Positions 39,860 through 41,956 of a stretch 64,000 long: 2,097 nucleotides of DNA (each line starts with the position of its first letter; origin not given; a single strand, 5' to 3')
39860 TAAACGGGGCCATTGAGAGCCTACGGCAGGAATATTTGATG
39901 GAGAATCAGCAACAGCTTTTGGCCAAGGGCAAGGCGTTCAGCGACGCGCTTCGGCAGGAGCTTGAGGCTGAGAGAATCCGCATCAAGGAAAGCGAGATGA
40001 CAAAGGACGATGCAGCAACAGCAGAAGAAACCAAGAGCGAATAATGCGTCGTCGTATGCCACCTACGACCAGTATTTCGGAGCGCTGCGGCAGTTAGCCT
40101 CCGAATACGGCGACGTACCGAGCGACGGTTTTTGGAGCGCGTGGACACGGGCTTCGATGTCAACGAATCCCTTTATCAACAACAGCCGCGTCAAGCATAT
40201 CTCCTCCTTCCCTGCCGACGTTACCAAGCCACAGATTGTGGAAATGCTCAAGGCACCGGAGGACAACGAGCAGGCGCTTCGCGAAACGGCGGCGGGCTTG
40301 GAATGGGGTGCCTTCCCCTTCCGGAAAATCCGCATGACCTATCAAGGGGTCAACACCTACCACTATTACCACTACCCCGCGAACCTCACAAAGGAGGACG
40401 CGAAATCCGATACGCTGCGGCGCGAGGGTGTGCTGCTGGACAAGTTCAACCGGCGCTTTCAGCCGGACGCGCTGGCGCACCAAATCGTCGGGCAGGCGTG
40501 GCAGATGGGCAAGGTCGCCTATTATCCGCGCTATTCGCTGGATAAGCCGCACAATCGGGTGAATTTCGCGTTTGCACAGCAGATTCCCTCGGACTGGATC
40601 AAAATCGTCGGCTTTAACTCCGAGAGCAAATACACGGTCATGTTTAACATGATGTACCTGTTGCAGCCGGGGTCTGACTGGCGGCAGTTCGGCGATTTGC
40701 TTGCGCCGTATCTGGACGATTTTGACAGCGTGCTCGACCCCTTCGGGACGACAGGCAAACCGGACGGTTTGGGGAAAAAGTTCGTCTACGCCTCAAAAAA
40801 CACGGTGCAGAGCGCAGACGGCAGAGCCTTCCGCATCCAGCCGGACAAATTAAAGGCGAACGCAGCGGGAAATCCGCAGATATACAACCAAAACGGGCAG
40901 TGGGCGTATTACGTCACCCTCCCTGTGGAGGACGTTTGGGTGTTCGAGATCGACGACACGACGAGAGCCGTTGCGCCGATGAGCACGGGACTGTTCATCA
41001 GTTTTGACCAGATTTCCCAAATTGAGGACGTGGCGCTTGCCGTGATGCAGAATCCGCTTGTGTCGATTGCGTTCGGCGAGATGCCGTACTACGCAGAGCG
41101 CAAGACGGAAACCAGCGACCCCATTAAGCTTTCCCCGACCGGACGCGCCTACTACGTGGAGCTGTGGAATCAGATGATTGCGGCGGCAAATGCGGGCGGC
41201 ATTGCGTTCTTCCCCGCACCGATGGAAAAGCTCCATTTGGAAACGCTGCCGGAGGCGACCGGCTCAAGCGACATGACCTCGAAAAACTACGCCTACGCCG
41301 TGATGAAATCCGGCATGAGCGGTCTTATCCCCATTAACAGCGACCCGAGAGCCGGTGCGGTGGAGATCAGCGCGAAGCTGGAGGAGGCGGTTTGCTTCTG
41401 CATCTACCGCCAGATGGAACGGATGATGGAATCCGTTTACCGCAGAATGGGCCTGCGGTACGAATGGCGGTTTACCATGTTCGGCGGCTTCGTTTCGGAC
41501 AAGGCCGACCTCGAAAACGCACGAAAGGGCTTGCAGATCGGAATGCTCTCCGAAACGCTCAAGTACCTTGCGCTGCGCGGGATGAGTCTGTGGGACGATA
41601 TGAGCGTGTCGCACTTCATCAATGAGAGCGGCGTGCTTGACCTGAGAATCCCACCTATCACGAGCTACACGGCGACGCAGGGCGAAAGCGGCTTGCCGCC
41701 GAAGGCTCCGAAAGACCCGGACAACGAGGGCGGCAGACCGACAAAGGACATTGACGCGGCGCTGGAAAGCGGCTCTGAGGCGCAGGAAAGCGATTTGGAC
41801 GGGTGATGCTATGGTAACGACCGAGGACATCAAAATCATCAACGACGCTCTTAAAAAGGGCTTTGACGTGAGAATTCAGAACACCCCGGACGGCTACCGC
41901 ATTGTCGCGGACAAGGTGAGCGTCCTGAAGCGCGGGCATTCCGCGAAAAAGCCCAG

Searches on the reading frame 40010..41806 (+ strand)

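Call 71: search_protein_families(library=phrogs, proteins=[window:40010-41806:+], max_evalue=0.00001)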
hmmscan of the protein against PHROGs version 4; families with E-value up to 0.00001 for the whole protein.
window:40010-41806:+ (598 aa): 1 family
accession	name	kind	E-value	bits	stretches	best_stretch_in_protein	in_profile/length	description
phrog_2739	-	head and packaging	4.6e-22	79.3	2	54-229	28-198/501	portal protein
